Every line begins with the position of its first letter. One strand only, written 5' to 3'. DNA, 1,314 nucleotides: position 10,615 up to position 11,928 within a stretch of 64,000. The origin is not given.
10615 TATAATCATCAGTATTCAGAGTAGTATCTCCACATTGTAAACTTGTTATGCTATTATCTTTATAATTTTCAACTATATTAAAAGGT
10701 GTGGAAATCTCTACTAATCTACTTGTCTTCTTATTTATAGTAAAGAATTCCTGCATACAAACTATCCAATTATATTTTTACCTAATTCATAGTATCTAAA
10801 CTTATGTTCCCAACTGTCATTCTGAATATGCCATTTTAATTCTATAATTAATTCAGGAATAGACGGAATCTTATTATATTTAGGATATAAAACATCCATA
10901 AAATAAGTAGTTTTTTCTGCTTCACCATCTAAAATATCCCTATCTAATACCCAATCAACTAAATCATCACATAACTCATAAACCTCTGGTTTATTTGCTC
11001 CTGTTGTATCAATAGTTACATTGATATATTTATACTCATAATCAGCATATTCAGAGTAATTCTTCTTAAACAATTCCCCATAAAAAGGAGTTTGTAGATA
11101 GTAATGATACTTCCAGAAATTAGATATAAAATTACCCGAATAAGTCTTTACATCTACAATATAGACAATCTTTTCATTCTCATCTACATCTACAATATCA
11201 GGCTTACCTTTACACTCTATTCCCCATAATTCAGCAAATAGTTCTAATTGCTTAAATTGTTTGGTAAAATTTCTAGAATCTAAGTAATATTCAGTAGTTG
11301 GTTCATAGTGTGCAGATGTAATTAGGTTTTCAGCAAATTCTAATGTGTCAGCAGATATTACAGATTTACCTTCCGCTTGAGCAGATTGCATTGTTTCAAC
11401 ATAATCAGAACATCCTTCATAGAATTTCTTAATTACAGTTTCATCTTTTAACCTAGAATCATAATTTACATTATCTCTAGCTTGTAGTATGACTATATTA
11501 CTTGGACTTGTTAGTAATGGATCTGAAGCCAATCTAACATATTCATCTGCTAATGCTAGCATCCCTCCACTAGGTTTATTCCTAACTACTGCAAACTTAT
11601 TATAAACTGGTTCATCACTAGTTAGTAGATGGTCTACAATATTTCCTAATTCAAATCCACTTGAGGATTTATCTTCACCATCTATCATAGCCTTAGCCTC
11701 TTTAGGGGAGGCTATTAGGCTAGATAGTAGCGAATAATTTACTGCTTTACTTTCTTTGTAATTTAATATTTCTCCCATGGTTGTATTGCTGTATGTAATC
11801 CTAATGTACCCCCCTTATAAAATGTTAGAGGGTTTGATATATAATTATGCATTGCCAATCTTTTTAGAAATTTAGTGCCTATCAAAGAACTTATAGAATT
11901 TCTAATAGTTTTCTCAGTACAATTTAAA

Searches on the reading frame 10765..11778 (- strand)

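Call 11: search_protein_families(library=pfam, proteins=[window:10765-11778:-], max_evalue=0.01)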
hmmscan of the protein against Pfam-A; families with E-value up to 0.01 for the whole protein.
window:10765-11778:- (338 aa): 2 families
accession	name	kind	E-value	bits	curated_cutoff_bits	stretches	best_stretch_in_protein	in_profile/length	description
PF12684.13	DUF3799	-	2.6e-08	34.4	26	1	16-244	3-171/233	PDDEXK-like domain of unknown function (DUF3799)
PF12705.13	PDDEXK_1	-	1.5e-05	25.6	22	1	172-254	120-189/247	PD-(D/E)XK nuclease superfamily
